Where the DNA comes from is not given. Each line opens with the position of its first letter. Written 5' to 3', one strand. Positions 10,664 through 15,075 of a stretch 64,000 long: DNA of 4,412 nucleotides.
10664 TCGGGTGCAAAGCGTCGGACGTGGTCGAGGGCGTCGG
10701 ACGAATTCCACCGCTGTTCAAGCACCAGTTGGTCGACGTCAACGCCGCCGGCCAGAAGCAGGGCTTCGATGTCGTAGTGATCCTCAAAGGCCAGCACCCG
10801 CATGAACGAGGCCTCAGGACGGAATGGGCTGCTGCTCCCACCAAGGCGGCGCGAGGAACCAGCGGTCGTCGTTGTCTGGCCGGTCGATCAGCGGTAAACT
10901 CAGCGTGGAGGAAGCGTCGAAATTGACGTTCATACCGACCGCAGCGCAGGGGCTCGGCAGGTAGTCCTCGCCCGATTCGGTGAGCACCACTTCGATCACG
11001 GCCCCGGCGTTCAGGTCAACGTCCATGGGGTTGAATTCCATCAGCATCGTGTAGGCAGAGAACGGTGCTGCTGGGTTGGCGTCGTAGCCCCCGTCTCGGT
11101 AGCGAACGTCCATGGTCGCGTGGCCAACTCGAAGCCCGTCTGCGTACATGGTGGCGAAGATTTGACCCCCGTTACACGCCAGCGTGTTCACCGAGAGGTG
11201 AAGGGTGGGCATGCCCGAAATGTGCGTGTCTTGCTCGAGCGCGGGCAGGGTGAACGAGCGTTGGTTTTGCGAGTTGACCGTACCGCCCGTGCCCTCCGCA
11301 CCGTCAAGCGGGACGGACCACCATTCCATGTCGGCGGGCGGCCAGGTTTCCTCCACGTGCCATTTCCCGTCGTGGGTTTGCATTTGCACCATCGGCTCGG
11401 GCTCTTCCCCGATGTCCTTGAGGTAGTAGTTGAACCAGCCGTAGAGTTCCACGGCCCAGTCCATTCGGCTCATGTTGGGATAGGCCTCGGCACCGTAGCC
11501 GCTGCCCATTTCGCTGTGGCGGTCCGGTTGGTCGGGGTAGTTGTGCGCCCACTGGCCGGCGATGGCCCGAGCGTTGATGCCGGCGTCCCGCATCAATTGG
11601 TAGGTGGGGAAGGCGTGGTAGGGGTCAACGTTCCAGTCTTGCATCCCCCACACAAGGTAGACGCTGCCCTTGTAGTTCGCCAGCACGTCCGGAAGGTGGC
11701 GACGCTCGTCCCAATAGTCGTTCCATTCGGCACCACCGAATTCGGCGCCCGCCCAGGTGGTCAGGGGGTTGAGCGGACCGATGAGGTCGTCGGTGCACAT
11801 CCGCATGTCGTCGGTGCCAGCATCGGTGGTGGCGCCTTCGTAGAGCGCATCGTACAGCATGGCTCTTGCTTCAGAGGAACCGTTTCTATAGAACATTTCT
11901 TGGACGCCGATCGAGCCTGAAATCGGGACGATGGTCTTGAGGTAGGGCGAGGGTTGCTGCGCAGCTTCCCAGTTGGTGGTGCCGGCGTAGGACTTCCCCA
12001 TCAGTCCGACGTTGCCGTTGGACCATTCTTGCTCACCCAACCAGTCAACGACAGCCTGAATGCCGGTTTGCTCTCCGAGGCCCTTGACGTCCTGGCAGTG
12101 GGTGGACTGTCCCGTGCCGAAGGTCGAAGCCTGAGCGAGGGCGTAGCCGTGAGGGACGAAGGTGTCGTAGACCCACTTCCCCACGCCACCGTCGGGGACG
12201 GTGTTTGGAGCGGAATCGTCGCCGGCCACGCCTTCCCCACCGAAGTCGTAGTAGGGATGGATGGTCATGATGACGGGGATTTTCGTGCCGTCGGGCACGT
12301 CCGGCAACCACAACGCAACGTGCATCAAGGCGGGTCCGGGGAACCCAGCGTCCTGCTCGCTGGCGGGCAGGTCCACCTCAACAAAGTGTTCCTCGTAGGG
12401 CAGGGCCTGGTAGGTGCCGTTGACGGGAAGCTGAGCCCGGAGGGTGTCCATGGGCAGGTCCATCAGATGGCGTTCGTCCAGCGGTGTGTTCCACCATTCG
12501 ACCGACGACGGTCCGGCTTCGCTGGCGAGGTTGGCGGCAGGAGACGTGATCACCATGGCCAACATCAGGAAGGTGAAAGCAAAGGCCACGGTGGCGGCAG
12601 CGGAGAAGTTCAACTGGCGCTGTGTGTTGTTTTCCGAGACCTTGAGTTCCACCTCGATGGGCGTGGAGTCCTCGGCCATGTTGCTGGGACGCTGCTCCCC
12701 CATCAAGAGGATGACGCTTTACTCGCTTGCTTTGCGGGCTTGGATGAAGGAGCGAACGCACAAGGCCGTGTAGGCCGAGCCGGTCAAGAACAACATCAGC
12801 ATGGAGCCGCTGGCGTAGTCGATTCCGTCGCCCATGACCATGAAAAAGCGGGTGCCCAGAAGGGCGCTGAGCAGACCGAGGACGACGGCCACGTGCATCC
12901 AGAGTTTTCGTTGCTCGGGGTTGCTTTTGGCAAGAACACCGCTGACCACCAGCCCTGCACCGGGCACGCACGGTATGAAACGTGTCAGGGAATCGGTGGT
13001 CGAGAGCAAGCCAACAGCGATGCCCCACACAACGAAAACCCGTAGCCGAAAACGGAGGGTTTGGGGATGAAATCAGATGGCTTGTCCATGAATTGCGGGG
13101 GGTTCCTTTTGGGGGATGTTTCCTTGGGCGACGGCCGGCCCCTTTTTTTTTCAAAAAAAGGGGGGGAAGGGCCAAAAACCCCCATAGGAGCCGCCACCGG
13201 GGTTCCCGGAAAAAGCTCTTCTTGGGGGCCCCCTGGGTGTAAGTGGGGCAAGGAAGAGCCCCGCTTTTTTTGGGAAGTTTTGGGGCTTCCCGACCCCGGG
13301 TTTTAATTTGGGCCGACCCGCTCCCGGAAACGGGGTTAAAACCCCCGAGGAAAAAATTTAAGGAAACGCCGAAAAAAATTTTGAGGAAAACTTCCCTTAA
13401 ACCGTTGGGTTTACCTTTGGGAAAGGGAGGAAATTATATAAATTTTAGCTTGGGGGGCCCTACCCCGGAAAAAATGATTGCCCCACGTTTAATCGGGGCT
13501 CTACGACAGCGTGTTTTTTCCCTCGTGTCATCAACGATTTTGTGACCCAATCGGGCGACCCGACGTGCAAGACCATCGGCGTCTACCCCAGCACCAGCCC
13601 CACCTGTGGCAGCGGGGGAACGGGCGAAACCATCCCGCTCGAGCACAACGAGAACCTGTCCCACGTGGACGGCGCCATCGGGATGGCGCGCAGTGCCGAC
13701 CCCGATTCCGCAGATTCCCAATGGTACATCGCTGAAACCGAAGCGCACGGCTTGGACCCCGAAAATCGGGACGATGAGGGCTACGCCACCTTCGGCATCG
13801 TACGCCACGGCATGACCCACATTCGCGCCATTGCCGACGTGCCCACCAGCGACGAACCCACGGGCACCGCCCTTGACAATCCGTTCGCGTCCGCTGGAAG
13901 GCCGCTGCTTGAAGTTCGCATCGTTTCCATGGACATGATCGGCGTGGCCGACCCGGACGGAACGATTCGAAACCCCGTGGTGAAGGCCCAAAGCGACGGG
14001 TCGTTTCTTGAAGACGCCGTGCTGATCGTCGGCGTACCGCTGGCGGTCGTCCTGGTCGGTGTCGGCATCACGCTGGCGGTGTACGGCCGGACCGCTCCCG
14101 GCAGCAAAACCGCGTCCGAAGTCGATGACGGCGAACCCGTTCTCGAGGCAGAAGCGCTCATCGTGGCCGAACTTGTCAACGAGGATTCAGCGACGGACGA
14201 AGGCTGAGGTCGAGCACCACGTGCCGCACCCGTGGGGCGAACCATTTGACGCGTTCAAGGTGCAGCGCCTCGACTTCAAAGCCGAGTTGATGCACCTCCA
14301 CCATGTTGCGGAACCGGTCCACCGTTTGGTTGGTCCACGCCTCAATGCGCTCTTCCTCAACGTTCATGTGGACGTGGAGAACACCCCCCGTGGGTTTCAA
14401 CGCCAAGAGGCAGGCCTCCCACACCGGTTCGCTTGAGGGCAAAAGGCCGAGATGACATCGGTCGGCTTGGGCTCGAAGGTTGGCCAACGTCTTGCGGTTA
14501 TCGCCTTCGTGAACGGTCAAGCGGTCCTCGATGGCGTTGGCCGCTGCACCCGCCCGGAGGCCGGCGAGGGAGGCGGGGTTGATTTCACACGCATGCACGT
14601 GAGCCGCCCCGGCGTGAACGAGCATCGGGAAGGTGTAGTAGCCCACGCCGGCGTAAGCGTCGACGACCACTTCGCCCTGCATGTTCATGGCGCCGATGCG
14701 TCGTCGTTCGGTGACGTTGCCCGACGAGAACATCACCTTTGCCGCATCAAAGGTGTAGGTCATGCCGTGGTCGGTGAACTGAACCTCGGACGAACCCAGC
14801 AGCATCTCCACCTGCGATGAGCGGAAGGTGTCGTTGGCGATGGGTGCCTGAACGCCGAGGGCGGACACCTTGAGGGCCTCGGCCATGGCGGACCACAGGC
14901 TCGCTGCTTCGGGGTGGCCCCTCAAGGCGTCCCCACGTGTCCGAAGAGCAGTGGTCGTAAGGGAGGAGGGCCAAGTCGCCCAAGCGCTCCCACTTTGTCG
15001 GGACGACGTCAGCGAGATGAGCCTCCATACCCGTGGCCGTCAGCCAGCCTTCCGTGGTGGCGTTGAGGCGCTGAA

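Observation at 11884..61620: AT-rich palindrome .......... occurs four times exactly (plus one 9/10 copy), far above chance, mostly inside unrelated CDS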

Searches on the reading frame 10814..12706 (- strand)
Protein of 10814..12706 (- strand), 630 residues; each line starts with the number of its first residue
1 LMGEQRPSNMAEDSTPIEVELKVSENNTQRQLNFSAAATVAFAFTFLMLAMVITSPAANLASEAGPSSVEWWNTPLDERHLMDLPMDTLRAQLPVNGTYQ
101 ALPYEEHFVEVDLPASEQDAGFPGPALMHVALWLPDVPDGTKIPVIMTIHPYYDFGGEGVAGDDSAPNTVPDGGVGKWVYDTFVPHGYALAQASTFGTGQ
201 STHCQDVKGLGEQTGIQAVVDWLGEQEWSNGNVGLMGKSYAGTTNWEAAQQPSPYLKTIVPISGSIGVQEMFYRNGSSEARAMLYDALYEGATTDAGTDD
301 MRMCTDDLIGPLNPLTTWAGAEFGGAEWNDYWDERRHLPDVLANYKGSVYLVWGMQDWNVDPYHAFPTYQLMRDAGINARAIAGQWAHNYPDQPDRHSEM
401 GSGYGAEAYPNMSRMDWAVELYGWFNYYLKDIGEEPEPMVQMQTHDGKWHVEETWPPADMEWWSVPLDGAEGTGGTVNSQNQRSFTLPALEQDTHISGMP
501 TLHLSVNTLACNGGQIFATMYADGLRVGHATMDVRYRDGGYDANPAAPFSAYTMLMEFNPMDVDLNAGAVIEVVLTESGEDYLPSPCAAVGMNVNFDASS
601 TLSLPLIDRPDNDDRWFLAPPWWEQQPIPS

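Call 7: search_protein_families(library=pfam, proteins=[window:10814-12706:-])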
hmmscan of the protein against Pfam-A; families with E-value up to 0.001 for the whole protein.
window:10814-12706:- (630 aa): 2 families
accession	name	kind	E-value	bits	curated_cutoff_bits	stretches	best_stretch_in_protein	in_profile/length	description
PF02129.25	Peptidase_S15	-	2e-39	136.3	23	1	127-390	4-262/262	X-Pro dipeptidyl-peptidase (S15 family)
PF08530.16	PepX_C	-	3.1e-10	40.8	22.5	1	436-576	5-177/217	X-Pro dipeptidyl-peptidase C-terminal non-catalytic domain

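Call 18: find_related_loci(query=window:10814-12706:-, collection=viral_contigs, flank=10000)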
Query window:10814-12706:- (630 aa) in viral_contigs; peptide patterns used: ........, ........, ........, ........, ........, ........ (x = any residue, [..] = any of these).
No stretch of DNA in the collection matches any of the patterns.

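Call 20: find_related_loci(query=window:10814-12706:-, collection=metagenome_contigs, flank=10000)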
Query window:10814-12706:- (630 aa) in metagenome_contigs; peptide patterns used: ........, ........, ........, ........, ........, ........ (x = any residue, [..] = any of these).
484 stretches matched a pattern; 474 encode a relative of the query (tblastn E <= 1e-3); the best 80 are kept; 80 distinct loci.
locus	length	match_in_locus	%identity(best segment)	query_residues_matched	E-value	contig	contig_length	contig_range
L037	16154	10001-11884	92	3-630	0e+0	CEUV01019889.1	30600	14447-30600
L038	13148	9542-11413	92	7-630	0e+0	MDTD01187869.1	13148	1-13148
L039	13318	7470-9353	92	3-630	0e+0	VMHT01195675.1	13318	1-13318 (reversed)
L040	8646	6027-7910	91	3-630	0e+0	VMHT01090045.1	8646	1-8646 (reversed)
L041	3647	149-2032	90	3-630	0e+0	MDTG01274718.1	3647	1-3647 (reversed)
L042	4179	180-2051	92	7-630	0e+0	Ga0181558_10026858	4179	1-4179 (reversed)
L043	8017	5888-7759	92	7-630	0e+0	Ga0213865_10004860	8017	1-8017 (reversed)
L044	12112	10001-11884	89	3-630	0e+0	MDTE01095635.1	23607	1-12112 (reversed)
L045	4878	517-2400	89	3-630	0e+0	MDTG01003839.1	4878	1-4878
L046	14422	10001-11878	89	5-630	0e+0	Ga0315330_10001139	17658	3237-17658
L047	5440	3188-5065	89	5-630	0e+0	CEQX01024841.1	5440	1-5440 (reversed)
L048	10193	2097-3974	89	5-630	0e+0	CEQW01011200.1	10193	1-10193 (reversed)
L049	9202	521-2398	89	5-630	0e+0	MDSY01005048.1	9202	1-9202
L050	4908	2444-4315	88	7-630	0e+0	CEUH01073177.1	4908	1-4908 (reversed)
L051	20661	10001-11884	89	3-630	0e+0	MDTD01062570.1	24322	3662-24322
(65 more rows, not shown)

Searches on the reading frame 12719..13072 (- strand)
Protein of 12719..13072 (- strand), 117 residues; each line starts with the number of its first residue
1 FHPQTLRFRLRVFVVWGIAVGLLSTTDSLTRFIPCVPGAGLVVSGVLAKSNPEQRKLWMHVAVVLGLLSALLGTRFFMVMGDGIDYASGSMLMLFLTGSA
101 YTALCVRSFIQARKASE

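Call 42: search_protein_families(library=pfam, proteins=[window:12719-13072:-], max_evalue=0.00001)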
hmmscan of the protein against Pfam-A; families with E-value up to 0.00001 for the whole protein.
window:12719-13072:- (117 aa): 0 families

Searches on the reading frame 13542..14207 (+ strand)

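Call 42: search_protein_families(library=pfam, proteins=[window:13542-14207:+], max_evalue=0.00001)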
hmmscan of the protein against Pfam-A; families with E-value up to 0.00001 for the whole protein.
window:13542-14207:+ (221 aa): 1 family
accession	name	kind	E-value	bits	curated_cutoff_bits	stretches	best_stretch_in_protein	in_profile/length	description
PF00160.26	Pro_isomerase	-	2.2e-17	64.2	21.7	1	1-108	50-145/159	Cyclophilin type peptidyl-prolyl cis-trans isomerase/CLD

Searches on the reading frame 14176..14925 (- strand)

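Call 43: search_protein_families(library=pfam, proteins=[window:14176-14925:-], max_evalue=0.00001)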
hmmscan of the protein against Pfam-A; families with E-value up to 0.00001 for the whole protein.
window:14176-14925:- (249 aa): 1 family
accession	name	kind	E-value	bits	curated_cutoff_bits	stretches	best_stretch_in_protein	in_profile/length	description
PF02475.24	TRM5-TYW2_MTfase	-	2.2e-28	99.7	28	1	52-209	5-156/164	TRM5/TYW2 methyltransferase domain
